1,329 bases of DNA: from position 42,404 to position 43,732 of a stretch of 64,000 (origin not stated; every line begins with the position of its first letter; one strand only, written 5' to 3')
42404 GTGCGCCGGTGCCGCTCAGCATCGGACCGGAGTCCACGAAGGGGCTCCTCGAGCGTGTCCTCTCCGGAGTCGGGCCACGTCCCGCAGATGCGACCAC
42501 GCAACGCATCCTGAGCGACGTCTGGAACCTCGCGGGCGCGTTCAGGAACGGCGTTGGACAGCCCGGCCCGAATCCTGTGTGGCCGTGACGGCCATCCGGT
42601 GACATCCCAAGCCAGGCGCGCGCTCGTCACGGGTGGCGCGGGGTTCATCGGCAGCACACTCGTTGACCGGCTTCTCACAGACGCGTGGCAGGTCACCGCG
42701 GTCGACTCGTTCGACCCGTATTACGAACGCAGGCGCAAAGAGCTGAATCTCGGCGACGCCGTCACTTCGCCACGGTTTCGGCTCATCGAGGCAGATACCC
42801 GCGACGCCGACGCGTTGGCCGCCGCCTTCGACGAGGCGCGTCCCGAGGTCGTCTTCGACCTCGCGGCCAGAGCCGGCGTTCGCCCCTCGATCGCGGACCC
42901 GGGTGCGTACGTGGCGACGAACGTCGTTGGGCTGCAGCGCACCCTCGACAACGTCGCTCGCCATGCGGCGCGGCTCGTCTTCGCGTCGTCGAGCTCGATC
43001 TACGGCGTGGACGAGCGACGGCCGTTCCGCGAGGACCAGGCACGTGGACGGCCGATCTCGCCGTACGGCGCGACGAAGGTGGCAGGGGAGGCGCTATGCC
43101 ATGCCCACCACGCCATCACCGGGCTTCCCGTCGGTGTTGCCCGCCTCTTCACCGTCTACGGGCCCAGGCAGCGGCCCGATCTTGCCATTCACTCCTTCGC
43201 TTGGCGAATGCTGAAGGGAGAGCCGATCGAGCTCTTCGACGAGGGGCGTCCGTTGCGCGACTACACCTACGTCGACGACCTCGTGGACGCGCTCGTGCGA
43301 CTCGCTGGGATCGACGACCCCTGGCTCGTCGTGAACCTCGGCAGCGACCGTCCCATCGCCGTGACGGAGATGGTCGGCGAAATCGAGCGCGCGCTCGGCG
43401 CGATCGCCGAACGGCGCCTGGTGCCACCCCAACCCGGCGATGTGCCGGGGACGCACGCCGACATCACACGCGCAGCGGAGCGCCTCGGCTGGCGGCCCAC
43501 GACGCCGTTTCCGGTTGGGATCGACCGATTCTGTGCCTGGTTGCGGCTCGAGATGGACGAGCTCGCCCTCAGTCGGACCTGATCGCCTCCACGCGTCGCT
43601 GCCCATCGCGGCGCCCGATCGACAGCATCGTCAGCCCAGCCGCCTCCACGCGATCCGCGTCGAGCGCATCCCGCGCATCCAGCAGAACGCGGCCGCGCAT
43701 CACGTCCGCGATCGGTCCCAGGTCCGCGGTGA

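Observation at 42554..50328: Module for an N-formylated amino (uronic/pentose) sugar: ugd, SDR, formyltransferase, DegT aminotransferase, GT4 and VanZ-like protein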

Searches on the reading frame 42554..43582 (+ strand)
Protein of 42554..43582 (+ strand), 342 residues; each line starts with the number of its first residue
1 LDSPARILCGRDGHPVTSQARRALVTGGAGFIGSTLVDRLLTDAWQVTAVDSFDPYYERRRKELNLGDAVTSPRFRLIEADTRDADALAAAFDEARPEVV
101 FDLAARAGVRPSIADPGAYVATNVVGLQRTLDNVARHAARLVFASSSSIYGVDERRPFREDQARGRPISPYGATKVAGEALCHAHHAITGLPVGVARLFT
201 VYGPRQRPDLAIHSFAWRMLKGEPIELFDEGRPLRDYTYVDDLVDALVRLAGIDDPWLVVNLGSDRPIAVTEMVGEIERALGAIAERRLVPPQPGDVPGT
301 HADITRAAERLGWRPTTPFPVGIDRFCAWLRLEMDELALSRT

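Call 5: search_protein_families(library=pfam, proteins=[window:42554-43582:+], max_evalue=0.01)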
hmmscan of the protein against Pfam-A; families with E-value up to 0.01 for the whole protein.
window:42554-43582:+ (342 aa): 8 families
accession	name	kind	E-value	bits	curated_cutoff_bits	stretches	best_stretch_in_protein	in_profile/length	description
PF01370.27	Epimerase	-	3.9e-54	184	20.9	1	23-251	1-225/240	NAD dependent epimerase/dehydratase family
PF16363.11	GDP_Man_Dehyd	-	5.6e-50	171.1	27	1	24-324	1-330/332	GDP-mannose 4,6 dehydratase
PF04321.23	RmlD_sub_bind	-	3.4e-16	59.6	27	1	22-249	2-195/287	RmlD substrate binding domain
PF01073.25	3Beta_HSD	-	6e-11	42.3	22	1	24-248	1-226/280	3-beta hydroxysteroid dehydrogenase/isomerase family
PF02719.21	Polysacc_synt_2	-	9.2e-09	35.3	20.2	1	24-185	2-152/293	Polysaccharide biosynthesis protein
PF07993.18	NAD_binding_4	-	1.4e-08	34.7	20.1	1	25-210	1-216/258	Male sterility protein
PF13460.12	NAD_binding_10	-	4.7e-05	23.8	27.2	1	27-154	1-107/184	NAD(P)H-binding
PF00106.31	adh_short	-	0.00013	22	26.6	1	23-98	3-74/195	short chain dehydrogenase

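Call 7: search_protein_families(library=ncbifam, proteins=[window:42554-43582:+], max_evalue=0.001)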
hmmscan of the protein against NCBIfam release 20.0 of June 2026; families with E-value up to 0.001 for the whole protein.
window:42554-43582:+ (342 aa): 31 families (the best 25 are shown)
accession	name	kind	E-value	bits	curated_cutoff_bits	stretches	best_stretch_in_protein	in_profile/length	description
TIGR01181.1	dTDP_gluc_dehyt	equivalog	1.3e-44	152.6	365.1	1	23-330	2-311/321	dTDP-glucose 4,6-dehydratase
TIGR01179.1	galE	equivalog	3.7e-39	134.5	262.3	2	23-206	2-181/332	UDP-glucose 4-epimerase GalE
TIGR04180.1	EDH_00030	hypoth_equivalog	4.5e-37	127.7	475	1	24-316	2-295/297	NAD-dependent 4,6-dehydratase LegB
NF007582.0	PRK10217.1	equivalog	6.9e-27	94.5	698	1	21-329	2-330/355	dTDP-glucose 4,6-dehydratase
NF007490.0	PRK10084.1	subfamily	2.6e-25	89.2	649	1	23-329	3-333/361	dTDP-glucose 4,6-dehydratase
NF007956.0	PRK10675.1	subfamily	3.8e-25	88.7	394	2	22-199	2-178/338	UDP-glucose 4-epimerase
TIGR02197.1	heptose_epim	equivalog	5.2e-22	78.4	274.6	1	24-330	2-313/316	ADP-glyceromanno-heptose 6-epimerase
NF011728.1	PRK15181.1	equivalog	1.4e-21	76.9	760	1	20-251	15-249/348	Vi polysaccharide biosynthesis UDP-N-acetylglucosaminuronic acid C-4 epimerase TviC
TIGR02622.1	CDP_4_6_dhtase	equivalog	7e-17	61.6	278.45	1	20-185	4-168/352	CDP-glucose 4,6-dehydratase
NF043036.1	ErythonDh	equivalog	3.2e-15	56.1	325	1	23-226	3-203/321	D-erythronate dehydrogenase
TIGR01214.1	rmlD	equivalog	3.9e-15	55.7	224.05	1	23-230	2-178/285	dTDP-4-dehydrorhamnose reductase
NF047922.1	GDPFucSynFcl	equivalog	5.8e-15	55.5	500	1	79-329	36-300/308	GDP-L-fucose synthase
NF008872.0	PRK11908.1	equivalog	4.5e-13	49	294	1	21-250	2-236/349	bifunctional UDP-4-keto-pentose/UDP-xylose synthase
NF042422.1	oxyalk_red_OleD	equivalog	2e-11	43.8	580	1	23-248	3-212/329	2-alkyl-3-oxoalkanoate reductase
TIGR01472.1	gmd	equivalog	6.7e-11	42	415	1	22-178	2-162/342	GDP-mannose 4,6-dehydratase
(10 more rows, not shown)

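Call 13: search_solved_structures(query=window:42554-43582:+, max_evalue=1e-15)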
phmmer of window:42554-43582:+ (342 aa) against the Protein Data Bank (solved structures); distinct sequences matched with E-value up to 1e-15: 73 (the best 60 are shown).
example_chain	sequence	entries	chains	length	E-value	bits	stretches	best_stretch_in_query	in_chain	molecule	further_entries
5u4q_A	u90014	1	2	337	8.6e-62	212.5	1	19-331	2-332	dTDP-glucose 4,6-dehydratase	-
7ys8_A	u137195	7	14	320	4.2e-48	167.5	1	22-331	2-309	UDP-glucose 4-epimerase | UDP-glucose 4-epimerase along with EC 5.1.3.2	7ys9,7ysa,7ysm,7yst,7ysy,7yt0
6zl6_A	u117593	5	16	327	1.3e-46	162.6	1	22-325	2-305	Epimerase domain-containing protein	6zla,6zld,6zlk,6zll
6zlj_A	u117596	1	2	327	4.6e-46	160.8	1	22-325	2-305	Epimerase domain-containing protein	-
6kv9_A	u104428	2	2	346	5.1e-42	147.5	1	20-333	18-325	MoeE5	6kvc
4zrm_A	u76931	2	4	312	7.5e-40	140.4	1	23-329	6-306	UDP-glucose 4-epimerase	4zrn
2b69_A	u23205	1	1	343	8.5e-38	133.6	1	17-336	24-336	UDP-glucuronate decarboxylase 1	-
4lk3_A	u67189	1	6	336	9.2e-38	133.5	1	20-336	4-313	UDP-glucuronic acid decarboxylase 1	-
4gll_A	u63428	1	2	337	2e-37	132.4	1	20-336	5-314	UDP-glucuronic acid decarboxylase 1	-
4m55_A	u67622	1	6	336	2.3e-37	132.2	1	20-336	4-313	UDP-glucuronic acid decarboxylase 1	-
6wjb_A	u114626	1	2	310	6.5e-34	120.9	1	20-326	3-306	NAD-dependent epimerase/dehydratase family protein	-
6wj9_A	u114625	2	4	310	6.8e-33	117.5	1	20-326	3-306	NAD-dependent epimerase/dehydratase family protein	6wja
3icp_A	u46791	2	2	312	6.3e-32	114.3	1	22-320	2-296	NAD-dependent epimerase/dehydratase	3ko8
1r6d_A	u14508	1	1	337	2.7e-31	112.3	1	22-331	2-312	TDP-glucose-4,6-dehydratase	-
1r66_A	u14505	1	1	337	4.6e-31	111.5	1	22-331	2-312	TDP-glucose-4,6-dehydratase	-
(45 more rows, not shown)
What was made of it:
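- The SDR is much closer to UDP-GlcA 4-epimerases (213 and 163 bits) than to the UDP-GlcNAc(A) epimerases WbpP (95 bits) and TviC (77 bits) (calls 7, 13).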

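Call 73: search_solved_structures(query=window:42599-43582:+, max_evalue=1e-40, show_alignments=5)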
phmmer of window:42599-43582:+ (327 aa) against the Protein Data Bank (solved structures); distinct sequences matched with E-value up to 1e-40: 5.
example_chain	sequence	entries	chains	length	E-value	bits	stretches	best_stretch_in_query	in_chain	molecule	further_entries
5u4q_A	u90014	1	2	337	6.9e-62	212.8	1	4-316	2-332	dTDP-glucose 4,6-dehydratase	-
7ys8_A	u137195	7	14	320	3.7e-48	167.7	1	7-316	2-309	UDP-glucose 4-epimerase | UDP-glucose 4-epimerase along with EC 5.1.3.2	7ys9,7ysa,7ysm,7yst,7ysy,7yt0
6zl6_A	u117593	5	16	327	1.1e-46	162.8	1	7-310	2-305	Epimerase domain-containing protein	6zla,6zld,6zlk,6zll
6zlj_A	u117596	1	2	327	4.1e-46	160.9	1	7-310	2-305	Epimerase domain-containing protein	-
6kv9_A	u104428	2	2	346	8.3e-42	146.8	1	8-318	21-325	MoeE5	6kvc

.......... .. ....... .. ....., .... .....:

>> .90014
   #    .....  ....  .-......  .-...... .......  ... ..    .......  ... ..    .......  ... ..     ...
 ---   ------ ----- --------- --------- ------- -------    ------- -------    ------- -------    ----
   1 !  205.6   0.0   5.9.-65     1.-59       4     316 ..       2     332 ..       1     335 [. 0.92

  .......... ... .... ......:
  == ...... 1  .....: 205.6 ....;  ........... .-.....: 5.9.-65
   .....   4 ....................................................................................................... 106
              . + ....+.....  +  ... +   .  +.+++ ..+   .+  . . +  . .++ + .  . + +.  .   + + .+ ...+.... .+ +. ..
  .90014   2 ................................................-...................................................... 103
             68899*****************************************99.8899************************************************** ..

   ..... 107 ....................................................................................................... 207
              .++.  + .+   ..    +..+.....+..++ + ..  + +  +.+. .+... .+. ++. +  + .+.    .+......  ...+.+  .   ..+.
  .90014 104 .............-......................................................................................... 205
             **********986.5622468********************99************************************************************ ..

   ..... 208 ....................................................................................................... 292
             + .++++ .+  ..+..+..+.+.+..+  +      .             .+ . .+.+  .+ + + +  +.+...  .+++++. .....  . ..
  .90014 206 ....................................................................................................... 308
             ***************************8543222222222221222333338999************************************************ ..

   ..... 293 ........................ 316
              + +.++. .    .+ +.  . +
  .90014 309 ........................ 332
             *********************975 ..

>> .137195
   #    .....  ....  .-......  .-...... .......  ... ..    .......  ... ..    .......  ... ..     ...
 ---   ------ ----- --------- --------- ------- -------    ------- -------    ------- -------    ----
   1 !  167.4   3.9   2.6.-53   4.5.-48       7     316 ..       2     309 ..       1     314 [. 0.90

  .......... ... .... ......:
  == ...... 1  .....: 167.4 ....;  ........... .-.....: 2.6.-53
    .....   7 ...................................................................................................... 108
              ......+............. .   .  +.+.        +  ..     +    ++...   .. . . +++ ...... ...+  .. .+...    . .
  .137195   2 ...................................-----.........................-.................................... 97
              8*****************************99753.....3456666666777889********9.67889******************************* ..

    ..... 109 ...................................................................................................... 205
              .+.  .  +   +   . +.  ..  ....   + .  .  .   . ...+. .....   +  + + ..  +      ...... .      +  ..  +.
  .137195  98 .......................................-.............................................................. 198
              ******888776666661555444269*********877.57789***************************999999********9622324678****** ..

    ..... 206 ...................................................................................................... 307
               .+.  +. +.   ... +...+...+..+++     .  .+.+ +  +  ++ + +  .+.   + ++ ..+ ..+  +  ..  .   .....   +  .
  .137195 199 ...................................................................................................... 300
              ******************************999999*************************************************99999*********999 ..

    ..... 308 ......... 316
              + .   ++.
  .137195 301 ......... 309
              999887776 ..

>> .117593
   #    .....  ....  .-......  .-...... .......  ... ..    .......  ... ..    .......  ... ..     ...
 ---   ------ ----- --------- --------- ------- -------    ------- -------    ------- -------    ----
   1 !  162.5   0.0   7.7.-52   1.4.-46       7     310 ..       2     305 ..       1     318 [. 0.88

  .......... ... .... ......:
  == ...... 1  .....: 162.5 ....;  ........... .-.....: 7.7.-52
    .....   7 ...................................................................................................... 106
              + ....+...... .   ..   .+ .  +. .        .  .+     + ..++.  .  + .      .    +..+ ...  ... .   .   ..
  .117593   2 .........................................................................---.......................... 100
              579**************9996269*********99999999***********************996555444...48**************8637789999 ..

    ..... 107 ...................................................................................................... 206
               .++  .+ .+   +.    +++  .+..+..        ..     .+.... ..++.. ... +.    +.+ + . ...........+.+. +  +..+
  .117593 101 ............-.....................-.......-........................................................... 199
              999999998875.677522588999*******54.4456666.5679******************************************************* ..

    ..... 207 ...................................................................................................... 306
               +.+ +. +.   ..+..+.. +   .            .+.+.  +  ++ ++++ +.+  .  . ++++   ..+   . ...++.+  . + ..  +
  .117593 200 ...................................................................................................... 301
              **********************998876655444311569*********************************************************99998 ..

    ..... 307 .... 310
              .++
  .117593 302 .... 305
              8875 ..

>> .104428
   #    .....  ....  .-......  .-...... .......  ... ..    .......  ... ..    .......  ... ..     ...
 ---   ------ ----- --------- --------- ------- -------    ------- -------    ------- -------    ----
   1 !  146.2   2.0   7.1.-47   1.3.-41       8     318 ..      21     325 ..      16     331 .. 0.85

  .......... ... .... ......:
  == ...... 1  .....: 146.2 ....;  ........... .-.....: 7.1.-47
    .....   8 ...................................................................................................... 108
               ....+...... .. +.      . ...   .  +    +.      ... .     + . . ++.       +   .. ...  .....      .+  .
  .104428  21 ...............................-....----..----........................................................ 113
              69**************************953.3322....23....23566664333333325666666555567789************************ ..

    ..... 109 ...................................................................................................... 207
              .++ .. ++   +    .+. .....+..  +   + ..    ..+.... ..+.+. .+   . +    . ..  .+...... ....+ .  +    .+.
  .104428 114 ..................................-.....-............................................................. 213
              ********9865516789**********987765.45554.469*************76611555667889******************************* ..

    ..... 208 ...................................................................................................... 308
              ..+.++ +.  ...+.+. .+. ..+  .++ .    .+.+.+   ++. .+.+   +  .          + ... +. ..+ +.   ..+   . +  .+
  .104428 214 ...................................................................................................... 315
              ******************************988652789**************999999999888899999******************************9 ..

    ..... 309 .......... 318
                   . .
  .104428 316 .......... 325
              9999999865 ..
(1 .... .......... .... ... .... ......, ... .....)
